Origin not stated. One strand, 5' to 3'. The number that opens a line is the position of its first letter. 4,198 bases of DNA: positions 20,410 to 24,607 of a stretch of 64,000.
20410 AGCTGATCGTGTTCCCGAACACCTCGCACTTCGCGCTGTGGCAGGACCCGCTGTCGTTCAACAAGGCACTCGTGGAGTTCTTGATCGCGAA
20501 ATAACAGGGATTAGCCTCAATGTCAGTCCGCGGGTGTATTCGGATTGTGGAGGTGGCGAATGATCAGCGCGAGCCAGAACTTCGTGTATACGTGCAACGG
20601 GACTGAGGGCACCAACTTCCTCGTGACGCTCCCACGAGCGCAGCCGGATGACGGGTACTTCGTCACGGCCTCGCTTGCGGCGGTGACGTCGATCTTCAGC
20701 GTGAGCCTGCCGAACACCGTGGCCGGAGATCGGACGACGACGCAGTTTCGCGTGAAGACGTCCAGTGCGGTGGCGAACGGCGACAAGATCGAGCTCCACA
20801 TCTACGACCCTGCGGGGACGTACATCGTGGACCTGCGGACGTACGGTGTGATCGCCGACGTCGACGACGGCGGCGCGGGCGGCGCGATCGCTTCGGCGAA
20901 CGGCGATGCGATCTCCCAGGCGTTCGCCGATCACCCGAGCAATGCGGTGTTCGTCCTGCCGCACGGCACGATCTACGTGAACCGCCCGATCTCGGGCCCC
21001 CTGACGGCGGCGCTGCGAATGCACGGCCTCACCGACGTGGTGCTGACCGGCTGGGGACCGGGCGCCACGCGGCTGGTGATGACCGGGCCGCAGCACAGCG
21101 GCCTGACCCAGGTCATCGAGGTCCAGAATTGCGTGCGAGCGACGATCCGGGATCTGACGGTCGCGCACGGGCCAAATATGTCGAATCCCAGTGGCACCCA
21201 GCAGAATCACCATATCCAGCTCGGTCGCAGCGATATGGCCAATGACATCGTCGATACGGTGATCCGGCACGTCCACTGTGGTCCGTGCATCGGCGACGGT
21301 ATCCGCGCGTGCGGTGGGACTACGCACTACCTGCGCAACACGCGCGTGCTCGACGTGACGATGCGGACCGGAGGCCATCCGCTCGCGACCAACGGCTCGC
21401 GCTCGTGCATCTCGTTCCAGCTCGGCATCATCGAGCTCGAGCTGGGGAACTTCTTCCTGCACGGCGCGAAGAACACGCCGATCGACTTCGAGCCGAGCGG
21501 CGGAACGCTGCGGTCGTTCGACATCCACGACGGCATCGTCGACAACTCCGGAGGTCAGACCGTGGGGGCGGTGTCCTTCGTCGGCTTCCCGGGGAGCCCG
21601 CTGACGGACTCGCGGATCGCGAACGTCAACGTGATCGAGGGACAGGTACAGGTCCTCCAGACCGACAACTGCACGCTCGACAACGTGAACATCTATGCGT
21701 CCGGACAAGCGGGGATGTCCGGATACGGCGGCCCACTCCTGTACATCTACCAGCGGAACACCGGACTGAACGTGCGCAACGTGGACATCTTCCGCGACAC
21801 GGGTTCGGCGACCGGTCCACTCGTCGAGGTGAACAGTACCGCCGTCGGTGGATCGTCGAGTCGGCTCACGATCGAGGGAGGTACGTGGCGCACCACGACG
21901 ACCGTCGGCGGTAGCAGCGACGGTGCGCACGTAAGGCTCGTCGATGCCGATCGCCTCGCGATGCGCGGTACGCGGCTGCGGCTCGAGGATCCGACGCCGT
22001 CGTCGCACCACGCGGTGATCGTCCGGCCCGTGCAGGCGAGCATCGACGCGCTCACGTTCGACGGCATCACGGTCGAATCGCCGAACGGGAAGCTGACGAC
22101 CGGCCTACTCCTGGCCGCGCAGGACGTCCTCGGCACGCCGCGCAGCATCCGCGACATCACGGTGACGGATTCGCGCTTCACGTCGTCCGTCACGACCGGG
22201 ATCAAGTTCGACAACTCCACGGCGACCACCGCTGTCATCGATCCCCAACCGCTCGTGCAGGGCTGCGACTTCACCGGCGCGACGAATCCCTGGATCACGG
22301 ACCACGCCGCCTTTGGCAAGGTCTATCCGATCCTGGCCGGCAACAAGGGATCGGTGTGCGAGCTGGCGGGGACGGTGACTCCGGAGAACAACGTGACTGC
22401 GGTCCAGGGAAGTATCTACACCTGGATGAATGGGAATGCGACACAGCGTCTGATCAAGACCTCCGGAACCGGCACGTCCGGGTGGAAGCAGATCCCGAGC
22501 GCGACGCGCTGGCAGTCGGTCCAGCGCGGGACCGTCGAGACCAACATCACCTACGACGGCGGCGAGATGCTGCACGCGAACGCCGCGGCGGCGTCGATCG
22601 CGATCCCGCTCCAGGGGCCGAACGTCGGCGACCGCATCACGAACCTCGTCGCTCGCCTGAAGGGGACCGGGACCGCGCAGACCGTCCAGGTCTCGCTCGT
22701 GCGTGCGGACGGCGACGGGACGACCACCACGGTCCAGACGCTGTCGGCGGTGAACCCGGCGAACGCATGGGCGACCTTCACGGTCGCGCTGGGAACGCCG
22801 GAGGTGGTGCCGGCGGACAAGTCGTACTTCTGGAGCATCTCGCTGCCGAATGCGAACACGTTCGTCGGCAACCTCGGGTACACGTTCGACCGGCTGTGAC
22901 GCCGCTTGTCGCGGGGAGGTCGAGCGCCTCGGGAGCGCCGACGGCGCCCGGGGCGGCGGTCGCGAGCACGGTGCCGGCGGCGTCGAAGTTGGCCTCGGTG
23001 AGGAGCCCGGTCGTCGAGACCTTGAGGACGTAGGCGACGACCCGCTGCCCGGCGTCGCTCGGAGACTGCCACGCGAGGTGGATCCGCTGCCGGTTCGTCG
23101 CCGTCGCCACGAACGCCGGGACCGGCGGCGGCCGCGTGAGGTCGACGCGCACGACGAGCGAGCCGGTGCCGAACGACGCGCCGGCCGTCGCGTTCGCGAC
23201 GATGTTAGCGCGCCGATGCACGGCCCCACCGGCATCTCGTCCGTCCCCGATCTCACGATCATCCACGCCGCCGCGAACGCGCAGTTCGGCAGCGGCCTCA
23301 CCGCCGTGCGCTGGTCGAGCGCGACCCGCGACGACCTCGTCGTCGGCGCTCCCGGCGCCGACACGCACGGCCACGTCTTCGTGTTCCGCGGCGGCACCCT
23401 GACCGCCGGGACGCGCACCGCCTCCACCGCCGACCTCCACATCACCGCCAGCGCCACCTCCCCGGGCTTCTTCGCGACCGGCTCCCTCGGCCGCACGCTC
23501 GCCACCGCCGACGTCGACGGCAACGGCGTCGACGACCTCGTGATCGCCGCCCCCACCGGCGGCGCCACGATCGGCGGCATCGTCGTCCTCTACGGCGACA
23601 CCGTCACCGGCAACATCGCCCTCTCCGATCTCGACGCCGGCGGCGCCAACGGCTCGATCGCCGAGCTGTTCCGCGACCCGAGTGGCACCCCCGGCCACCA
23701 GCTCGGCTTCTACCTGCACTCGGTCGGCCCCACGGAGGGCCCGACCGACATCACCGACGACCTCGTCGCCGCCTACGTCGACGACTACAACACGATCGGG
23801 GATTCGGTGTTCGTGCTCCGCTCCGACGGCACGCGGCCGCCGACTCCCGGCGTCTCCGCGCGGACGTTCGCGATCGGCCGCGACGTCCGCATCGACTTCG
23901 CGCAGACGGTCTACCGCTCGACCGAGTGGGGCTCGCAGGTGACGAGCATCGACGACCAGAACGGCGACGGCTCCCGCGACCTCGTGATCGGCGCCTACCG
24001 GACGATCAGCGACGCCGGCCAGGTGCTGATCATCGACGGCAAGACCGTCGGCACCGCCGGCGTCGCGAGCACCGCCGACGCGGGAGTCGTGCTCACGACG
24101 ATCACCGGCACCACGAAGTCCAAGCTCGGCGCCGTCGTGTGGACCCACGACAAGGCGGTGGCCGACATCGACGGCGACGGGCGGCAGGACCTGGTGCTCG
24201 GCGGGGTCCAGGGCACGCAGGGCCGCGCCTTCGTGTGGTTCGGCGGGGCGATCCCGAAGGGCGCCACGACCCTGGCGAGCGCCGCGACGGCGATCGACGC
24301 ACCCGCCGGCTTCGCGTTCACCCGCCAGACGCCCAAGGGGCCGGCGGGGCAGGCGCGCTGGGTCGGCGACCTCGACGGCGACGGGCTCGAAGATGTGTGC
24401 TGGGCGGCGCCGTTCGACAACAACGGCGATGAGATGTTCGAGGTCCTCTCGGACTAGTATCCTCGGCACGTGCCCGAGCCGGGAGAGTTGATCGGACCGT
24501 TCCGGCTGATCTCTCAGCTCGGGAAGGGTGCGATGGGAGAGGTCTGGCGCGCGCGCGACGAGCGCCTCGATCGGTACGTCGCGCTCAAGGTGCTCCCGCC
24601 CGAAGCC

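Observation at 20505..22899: Lower-GC tailspike-like beta-helix gene without a signal peptide, probably horizontally acquired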

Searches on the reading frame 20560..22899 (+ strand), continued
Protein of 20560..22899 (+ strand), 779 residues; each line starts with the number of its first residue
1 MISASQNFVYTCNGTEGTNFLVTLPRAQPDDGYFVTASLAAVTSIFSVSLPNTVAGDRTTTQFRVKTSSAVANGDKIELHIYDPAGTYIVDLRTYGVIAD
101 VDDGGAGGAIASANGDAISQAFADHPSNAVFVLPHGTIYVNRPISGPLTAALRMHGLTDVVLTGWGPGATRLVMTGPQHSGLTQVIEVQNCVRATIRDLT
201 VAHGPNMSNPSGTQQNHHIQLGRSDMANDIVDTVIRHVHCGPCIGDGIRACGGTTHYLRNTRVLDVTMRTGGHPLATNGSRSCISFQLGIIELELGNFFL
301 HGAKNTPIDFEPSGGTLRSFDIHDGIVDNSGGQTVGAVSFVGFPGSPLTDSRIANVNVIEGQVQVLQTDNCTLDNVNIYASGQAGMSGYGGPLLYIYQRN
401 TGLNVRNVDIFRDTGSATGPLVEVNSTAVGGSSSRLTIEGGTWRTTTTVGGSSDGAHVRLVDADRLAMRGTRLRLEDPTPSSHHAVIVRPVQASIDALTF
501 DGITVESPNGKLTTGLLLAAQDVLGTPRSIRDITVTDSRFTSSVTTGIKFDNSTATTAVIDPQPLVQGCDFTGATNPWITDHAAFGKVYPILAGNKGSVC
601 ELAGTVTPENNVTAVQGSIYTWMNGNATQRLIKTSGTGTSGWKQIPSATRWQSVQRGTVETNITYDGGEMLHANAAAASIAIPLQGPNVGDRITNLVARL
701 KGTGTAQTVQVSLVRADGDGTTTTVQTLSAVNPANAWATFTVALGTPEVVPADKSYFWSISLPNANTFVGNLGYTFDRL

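Call 96: fold_search(model_id=the predicted structure, library=pdb)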
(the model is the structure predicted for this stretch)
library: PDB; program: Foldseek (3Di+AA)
matches with E <= 10: 1516; with E <= 0.001: 73
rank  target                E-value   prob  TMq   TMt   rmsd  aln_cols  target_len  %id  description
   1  8yk1_A                3.8e-09  1.00  0.33  0.32  30.2      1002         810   10  Blood group B alpha-1,3-galactosidase AgaBb from Bifidobacterium bifidum, construct 23-844 (released 2024-07-10)
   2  8iq5_D                4.1e-08  1.00  0.16  0.19  22.9       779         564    9  Crystal structure of trimeric K2-2 TSP (released 2024-02-21)
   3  8iq9_B                6.7e-08  1.00  0.19  0.25  23.0       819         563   10  Crystal structure of trimeric K2-2 TSP in complex with tetrasaccharide and octasaccharide (released 2024-02-21)
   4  8yk2_A                9.9e-08  1.00  0.29  0.33  10.9       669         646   10  Blood group B alpha-1,3-galactosidase AgaBb from Bifidobacterium bifidum, construct T7-tag_24-700 (released 2024-07-10)
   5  7vyv_A                1.5e-07  1.00  0.22  0.23  22.5       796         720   10  Cryo-EM structure of Depo32, a Klebsiella phage depolymerase targets the K2 serotype K. pneumoniae (released 2023-08-30)
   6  8iq5_A                1.8e-07  1.00  0.16  0.20  22.5       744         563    9  Crystal structure of trimeric K2-2 TSP (released 2024-02-21)
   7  7eea_B                2.4e-07  1.00  0.34  0.40  17.3       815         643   13  Cyanophage Pam1 tailspike receptor-binding domain (released 2021-10-20)
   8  5w6h_A                3.2e-07  1.00  0.20  0.22  22.1       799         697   10  Crystal structure of Bacteriophage CBA120 tailspike protein 4 enzymatically active domain (TSP4dN, orf213) (released 2018-10-24)
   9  8iqe_B                4.0e-07  1.00  0.18  0.23  22.4       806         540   10  Crystal structure of tetrameric K2-2 TSP (released 2024-02-21)
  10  7w1c_A                4.2e-07  1.00  0.22  0.26  21.5       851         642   11  Crystal structure of Klebsiella pneumoniae K1 capsule-specific polysaccharide lyase in a P1 crystal form (released 2022-05-18)
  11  8iq9_A                4.5e-07  1.00  0.15  0.19  22.9       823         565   10  Crystal structure of trimeric K2-2 TSP in complex with tetrasaccharide and octasaccharide (released 2024-02-21)
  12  8iqe_D                5.2e-07  1.00  0.14  0.17  22.1       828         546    8  Crystal structure of tetrameric K2-2 TSP (released 2024-02-21)
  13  7w1d_D                5.7e-07  1.00  0.25  0.29  21.3       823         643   11  Crystal structure of Klebsiella pneumoniae K1 capsule-specific polysaccharide lyase in a C2 crystal form (released 2022-05-18)
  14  8iqe_A                5.9e-07  1.00  0.22  0.28  22.7       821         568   10  Crystal structure of tetrameric K2-2 TSP (released 2024-02-21)
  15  8yk3_A                1.0e-06  1.00  0.28  0.34  11.8       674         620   10  Blood group B alpha-1,3-galactosidase AgaBb from Bifidobacterium bifidum, construct T7-tag_24-673 (released 2024-07-10)
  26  2pyg_B                5.1e-06  1.00  0.21  0.33  12.5       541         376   12  Azotobacter vinelandii Mannuronan C-5 epimerase AlgE4 A-module (released 2008-05-27)
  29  2pyg_A                7.0e-06  1.00  0.33  0.64   8.3       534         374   14  Azotobacter vinelandii Mannuronan C-5 epimerase AlgE4 A-module (released 2008-05-27)
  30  5lw3                  8.3e-06  1.00  0.31  0.58   9.6       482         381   13  Azotobacter vinelandii Mannuronan C-5 epimerase AlgE6 A-module (released 2017-10-25)
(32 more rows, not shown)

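Call 97: search_dna_similar(query=P0013, collection=phages, mode=protein, max_evalue=0.00001, max_rows=25)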
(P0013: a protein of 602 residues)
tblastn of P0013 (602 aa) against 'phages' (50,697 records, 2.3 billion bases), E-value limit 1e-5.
No match.

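Call 98: find_homologous_proteins(query=A2, max_evalue=1e-10)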
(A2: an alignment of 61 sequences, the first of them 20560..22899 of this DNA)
Query A2 (61 sequences) (779 aa, profile of the alignment): 5 proteins with E <= 1e-10 among 8000 candidates.
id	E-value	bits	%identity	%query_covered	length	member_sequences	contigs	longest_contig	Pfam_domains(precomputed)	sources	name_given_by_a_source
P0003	8.6e-204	697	53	83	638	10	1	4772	-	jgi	jgi:hypothetical protein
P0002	1.3e-189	650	50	91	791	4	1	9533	-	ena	-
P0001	2.4e-187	642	100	100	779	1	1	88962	-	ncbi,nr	ncbi:MAG: hypothetical protein KIT31_00575 [Deltaproteobacteria bacterium]|nr:hypothetical protein [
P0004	3.2e-176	605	54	70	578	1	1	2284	-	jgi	jgi:hypothetical protein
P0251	3.7e-12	63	51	5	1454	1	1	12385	-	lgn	-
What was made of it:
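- Tried and rejected: A second word-indexed search with profile A2 returned only the five known close relatives (call 98).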

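Call 99: list_cluster_members(proteins=[P0012, P0016, P0020, P0025, P0026, P0033, P0036, P0045, P0048, P0053])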
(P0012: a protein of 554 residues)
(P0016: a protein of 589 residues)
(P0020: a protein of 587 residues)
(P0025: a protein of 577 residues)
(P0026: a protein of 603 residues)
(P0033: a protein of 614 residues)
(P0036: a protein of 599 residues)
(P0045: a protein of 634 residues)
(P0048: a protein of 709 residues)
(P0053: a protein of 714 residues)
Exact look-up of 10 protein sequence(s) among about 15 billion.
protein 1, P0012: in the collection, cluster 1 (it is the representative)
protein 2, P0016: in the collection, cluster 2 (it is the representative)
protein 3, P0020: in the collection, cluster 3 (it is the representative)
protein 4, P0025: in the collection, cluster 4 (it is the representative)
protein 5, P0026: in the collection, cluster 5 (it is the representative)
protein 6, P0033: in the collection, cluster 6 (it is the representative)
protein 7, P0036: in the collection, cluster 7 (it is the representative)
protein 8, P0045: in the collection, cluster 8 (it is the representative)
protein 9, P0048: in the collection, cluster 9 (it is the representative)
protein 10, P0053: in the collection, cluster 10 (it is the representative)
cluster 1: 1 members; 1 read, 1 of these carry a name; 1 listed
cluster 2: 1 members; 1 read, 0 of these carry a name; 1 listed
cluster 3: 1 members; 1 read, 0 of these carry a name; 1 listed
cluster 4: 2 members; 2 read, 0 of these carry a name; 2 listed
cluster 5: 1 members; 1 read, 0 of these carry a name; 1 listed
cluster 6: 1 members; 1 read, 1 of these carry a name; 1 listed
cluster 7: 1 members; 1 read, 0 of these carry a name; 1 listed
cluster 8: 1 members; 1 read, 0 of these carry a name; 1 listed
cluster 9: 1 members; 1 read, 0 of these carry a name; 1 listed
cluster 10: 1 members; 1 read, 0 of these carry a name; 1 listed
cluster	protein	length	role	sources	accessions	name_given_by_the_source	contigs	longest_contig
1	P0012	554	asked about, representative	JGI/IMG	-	hypothetical protein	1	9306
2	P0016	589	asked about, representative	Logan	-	-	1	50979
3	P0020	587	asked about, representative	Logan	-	-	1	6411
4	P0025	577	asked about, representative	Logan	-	-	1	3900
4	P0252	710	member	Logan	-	-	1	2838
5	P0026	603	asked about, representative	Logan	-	-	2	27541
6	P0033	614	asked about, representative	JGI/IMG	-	hypothetical protein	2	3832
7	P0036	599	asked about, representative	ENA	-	-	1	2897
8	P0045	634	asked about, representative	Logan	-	-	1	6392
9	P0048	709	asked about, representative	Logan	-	-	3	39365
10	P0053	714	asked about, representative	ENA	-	-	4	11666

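Call 100: find_encoding_contigs(protein=P0083, flank=10000, max_places=1)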
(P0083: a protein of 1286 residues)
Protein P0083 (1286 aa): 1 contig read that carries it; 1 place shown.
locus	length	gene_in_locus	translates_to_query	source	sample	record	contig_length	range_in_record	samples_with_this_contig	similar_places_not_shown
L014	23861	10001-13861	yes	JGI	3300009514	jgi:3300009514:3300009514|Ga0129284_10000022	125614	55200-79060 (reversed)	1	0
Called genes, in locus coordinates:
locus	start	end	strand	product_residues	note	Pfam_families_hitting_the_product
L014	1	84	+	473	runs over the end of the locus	-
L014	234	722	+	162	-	-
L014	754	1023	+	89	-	-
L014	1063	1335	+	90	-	-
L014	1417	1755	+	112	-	-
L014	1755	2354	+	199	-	PF13620:CarboxypepD_reg (weak)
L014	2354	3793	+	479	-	-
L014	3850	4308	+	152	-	-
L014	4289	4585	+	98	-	-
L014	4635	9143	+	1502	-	-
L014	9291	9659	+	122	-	-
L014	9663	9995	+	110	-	-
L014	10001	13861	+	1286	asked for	-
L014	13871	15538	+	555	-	PF13884:Peptidase_S74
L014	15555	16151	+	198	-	-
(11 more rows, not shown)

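Call 108: search_protein_families(library=phrogs, proteins=[L001:2579-2992:-, L001:3166-3786:+, L012:7459-8295:+, L012:8379-9125:+, L012:9206-9985:+, L008:6102-6644:-, L008:7833-9290:+, L008:9404-10237:-, L008:696-1385:-, L012:10691-11332:-], max_evalue=0.001)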
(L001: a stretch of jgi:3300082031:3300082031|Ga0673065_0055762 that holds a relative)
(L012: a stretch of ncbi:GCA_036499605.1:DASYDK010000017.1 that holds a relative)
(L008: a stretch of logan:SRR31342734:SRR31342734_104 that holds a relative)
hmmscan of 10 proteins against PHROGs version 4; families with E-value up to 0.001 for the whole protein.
L001:2579-2992:- (137 aa): 0 families

L001:3166-3786:+ (206 aa): 0 families

L012:7459-8295:+ (278 aa): 0 families

L012:8379-9125:+ (248 aa): 0 families

L012:9206-9985:+ (259 aa): 0 families

L008:6102-6644:- (180 aa): 0 families

L008:7833-9290:+ (485 aa): 2 families
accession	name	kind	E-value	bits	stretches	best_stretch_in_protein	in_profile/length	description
phrog_15511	-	unknown function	7.3e-08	32.9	1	204-282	208-283/511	-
phrog_3547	-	tail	0.00036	19.4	1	203-265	1531-1589/1767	tail length tape measure protein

L008:9404-10237:- (277 aa): 0 families

L008:696-1385:- (229 aa): 0 families

L012:10691-11332:- (213 aa): 0 families

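Call 112: search_protein_families(library=pfam, proteins=[P0112, P0138, P0152, P0140, P0076, P0105, P0013, P0015, P0010, P0006], max_evalue=0.01)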
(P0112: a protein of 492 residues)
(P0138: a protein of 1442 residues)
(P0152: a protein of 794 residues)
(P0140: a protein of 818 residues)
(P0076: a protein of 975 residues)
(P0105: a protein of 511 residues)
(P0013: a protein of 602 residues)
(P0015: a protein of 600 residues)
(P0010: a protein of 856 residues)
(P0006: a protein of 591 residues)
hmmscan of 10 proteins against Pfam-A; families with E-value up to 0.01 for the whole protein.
P0112 (492 aa): 0 families

P0138 (1442 aa): 1 family
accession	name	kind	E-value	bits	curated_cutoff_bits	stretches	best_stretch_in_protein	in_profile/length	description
PF03646.20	FlaG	-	0.0061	17.1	23.8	0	217-253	51-87/101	FlaG protein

P0152 (794 aa): 0 families

P0140 (818 aa): 0 families

P0076 (975 aa): 1 family
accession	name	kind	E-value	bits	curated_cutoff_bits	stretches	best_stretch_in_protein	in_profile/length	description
PF13229.12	Beta_helix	-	0.0018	18.3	25.9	0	207-303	37-119/158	Right handed beta helix region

P0105 (511 aa): 0 families

P0013 (602 aa): 0 families

P0015 (600 aa): 0 families

P0010 (856 aa): 0 families

P0006 (591 aa): 0 families
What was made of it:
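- Tried and rejected: Pfam on proteins with repeated knob units gave nothing (call 112).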

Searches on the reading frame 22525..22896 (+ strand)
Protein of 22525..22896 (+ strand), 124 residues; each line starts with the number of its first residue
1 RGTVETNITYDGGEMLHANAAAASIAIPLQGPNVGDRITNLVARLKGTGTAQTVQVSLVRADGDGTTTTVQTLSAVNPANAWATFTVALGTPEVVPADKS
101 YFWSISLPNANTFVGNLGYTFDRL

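Call 94: search_solved_structures(query=A5, max_evalue=10)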
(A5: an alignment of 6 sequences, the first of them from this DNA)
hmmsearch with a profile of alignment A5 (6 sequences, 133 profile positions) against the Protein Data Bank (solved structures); distinct sequences matched with E-value up to 10: 3.
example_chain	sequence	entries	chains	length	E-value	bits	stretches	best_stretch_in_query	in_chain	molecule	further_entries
1nli_A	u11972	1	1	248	0.68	13.2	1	14-75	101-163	Ribosome-inactivating protein alpha-trichosanthin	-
9hdk_C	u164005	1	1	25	1.6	12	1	98-115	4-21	Increased sodium tolerance protein 2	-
4gk9_A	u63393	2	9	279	2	11.7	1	16-91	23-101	agglutinin (BOA) | Burkholderia oklahomensis agglutinin (BOA)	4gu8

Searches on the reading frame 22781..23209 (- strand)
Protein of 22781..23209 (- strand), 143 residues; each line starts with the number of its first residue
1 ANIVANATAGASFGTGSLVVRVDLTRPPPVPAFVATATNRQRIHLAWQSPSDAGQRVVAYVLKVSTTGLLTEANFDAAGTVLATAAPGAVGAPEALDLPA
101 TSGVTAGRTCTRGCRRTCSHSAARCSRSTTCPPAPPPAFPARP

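Call 69: search_protein_families(library=pfam, proteins=[window:22781-23209:-], max_evalue=0.01)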
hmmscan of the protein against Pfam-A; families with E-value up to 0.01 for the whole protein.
seq(143 aa): 0 families
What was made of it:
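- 22900..23215 (-): Minus-strand coding-like remnant (..................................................). It resembles an FN3 domain by eye, has no clear start, and its reading frame runs on without coding signal into the target's 3' end. No Pfam hit (call 69).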

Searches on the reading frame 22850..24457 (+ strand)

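Call 7: search_protein_families(library=pfam, proteins=[window:22850-24457:+], max_evalue=0.1)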
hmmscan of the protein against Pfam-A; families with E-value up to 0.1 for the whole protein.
window:22850-24457:+ (535 aa): 3 families
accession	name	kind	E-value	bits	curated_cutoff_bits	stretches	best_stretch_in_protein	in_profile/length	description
PF01839.29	FG-GAP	-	1.8e-19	69.6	22.1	4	214-247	2-36/37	FG-GAP repeat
PF13517.12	FG-GAP_3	-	1e-06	29.7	26.9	2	439-518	1-61/61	FG-GAP-like repeat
PF12256.14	TcdB_toxin_midN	-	0.016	14.9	24.8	0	217-238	30-51/181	Insecticide toxin TcdB middle/N-terminal region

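Call 56: search_protein_families(library=phrogs, proteins=[window:23078-24457:+], max_evalue=0.001)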
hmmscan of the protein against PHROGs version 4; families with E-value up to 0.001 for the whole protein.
window:23078-24457:+ (459 aa): 0 families
